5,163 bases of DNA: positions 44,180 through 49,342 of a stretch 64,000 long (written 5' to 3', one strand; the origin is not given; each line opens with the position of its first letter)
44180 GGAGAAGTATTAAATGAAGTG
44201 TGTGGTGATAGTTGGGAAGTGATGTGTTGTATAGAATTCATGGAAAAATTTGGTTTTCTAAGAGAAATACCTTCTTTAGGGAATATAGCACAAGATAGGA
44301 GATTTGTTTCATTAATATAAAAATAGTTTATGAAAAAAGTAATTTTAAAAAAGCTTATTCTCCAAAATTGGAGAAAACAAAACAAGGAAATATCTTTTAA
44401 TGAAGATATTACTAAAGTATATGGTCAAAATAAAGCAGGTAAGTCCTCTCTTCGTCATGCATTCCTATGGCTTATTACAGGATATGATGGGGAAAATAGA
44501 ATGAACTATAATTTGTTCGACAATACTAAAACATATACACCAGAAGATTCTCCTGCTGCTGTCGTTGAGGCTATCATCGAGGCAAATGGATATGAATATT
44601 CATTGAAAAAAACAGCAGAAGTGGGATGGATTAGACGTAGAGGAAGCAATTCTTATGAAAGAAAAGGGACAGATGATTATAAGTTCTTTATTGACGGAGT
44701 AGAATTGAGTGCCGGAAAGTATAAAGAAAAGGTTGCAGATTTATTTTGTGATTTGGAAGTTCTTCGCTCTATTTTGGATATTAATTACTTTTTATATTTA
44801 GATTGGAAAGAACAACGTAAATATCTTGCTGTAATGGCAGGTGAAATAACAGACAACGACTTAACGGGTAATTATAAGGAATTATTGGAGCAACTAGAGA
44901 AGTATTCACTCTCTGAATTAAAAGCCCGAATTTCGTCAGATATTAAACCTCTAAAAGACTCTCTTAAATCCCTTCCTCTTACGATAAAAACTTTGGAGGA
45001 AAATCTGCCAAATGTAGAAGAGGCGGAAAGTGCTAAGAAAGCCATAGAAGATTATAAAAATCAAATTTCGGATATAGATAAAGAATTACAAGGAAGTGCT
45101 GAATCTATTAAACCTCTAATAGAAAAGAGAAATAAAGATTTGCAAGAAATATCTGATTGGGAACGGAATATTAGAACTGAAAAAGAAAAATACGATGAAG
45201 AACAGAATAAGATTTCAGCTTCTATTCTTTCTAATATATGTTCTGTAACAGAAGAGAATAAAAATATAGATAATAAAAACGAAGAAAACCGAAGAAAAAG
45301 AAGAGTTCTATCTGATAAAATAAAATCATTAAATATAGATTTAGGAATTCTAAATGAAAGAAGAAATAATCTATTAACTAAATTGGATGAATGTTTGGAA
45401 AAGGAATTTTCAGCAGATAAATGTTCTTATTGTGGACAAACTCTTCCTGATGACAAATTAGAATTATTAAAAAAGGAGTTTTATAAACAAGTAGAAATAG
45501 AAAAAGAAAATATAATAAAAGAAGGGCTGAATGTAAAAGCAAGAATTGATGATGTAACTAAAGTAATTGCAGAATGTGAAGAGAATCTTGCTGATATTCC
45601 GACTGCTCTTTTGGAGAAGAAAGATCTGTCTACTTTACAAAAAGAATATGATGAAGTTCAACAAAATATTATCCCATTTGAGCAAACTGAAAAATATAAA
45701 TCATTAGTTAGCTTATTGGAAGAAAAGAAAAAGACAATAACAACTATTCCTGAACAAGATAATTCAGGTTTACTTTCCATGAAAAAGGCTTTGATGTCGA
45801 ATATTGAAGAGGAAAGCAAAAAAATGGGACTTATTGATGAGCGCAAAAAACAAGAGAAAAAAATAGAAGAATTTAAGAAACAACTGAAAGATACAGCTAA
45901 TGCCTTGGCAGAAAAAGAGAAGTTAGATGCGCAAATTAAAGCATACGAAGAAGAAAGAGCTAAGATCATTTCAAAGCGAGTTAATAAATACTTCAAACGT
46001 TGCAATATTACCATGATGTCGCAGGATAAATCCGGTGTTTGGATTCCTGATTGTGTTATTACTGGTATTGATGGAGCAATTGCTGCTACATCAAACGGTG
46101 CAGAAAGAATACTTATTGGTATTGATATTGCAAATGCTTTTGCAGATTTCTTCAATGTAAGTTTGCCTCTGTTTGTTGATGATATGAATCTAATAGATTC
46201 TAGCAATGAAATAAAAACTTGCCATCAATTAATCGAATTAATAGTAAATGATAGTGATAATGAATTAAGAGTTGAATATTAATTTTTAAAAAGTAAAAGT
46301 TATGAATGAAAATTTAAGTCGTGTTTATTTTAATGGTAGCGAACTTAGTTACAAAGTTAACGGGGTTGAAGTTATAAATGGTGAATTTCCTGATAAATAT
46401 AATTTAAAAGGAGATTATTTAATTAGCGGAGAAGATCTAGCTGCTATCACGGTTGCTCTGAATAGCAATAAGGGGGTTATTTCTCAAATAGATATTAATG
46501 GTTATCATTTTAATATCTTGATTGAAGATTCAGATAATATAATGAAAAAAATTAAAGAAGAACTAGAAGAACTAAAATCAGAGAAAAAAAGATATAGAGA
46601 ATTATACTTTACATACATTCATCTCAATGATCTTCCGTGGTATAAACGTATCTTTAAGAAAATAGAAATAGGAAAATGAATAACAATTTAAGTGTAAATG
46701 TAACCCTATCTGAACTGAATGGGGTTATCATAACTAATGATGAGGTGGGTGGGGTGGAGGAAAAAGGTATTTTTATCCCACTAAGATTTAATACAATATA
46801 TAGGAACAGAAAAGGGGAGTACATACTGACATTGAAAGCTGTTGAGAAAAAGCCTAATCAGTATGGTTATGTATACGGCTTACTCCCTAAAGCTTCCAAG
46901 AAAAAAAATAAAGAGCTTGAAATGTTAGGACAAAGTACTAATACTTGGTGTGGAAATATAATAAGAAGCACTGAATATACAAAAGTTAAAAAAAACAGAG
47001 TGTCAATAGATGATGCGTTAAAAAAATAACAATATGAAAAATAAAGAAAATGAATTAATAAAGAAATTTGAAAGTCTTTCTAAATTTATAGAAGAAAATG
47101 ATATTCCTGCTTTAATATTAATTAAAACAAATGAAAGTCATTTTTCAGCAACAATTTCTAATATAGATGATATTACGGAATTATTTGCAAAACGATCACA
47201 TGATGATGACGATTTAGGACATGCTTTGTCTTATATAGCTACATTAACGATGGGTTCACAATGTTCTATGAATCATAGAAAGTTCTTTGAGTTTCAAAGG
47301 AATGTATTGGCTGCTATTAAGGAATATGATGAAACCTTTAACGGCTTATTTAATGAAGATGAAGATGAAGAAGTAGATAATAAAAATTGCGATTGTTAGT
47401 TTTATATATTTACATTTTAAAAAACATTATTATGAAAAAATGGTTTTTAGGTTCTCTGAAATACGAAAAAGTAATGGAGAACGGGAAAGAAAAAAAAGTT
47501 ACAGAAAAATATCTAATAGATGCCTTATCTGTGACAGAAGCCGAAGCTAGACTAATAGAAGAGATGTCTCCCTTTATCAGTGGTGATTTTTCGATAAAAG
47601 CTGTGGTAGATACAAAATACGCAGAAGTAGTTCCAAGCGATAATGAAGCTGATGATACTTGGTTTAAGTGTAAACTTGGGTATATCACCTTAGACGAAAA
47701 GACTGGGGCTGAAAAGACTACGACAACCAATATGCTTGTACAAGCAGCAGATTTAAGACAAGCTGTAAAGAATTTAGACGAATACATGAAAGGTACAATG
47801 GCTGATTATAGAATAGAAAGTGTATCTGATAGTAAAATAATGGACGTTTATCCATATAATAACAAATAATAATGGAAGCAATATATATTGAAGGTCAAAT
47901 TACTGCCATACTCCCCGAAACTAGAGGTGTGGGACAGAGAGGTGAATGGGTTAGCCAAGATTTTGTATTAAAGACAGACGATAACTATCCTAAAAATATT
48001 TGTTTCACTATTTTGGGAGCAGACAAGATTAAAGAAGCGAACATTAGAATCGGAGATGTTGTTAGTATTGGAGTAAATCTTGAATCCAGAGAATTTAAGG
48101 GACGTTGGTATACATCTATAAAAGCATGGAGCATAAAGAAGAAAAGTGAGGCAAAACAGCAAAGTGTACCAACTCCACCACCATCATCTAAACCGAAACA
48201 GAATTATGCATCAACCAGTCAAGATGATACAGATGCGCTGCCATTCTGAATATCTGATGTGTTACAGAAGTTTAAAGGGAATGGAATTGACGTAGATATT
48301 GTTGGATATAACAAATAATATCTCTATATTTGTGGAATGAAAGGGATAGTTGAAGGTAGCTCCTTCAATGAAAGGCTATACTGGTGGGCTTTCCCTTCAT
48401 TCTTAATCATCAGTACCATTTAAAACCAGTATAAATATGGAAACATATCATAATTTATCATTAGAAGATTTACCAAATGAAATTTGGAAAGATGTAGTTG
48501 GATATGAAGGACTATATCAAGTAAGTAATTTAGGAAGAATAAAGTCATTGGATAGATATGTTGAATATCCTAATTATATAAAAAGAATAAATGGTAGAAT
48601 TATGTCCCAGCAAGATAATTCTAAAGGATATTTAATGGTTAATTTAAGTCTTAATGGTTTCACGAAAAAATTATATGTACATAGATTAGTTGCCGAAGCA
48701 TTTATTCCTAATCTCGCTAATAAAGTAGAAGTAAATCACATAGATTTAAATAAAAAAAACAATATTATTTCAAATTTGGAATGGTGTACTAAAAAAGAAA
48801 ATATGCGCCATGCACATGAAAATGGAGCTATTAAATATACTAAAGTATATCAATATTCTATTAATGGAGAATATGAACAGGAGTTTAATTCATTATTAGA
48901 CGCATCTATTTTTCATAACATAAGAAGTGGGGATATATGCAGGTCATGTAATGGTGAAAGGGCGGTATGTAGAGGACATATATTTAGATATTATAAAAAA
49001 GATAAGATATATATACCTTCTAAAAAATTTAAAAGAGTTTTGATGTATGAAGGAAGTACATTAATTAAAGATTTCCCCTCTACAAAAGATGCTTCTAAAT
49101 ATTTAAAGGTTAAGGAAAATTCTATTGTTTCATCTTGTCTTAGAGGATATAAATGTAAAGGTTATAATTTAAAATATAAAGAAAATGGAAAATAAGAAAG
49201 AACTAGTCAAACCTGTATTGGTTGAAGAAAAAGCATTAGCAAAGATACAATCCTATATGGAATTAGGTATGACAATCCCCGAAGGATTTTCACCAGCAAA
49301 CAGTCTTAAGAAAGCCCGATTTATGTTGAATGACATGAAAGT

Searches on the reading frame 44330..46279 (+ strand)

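Call 52: search_protein_families(library=phrogs, proteins=[window:44330-46279:+], max_evalue=0.00001)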
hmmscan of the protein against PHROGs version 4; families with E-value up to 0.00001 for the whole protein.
window:44330-46279:+ (650 aa): 5 families
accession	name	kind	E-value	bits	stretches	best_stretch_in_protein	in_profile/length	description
phrog_77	-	DNA, RNA and nucleotide metabolism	1.1e-33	117.9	1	1-617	293-896/967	SbcC-like subunit of palindrome specific endonuclease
phrog_10445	-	unknown function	3.7e-30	106.2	1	2-253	1-258/296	-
phrog_21084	-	other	6e-15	56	1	263-649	10-394/396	recombinase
phrog_20188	-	DNA, RNA and nucleotide metabolism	1.4e-12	48.6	1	386-649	19-277/279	endonuclease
phrog_1499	-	unknown function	1.4e-10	42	1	4-370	3-348/427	-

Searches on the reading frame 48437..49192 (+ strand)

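Call 82: search_protein_families(library=pfam, proteins=[window:48437-49192:+], max_evalue=0.001)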
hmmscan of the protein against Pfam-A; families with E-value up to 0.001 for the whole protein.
window:48437-49192:+ (252 aa): 4 families
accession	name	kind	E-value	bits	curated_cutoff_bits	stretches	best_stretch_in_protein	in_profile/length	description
PF07463.16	NUMOD4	-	4.1e-19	69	23.4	1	15-71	1-49/49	NUMOD4 motif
PF13392.12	HNH_3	-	1.2e-12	47.6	24.8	1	80-124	2-46/46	HNH endonuclease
PF07453.19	NUMOD1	-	4.9e-08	33.4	22.8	0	205-232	9-34/37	NUMOD1 domain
PF22083.2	I-HmuI_NUMOD-like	-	1.2e-05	25.2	27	0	211-243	10-43/46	DNA endonuclease I-HmuI-like, NUMOD-like domain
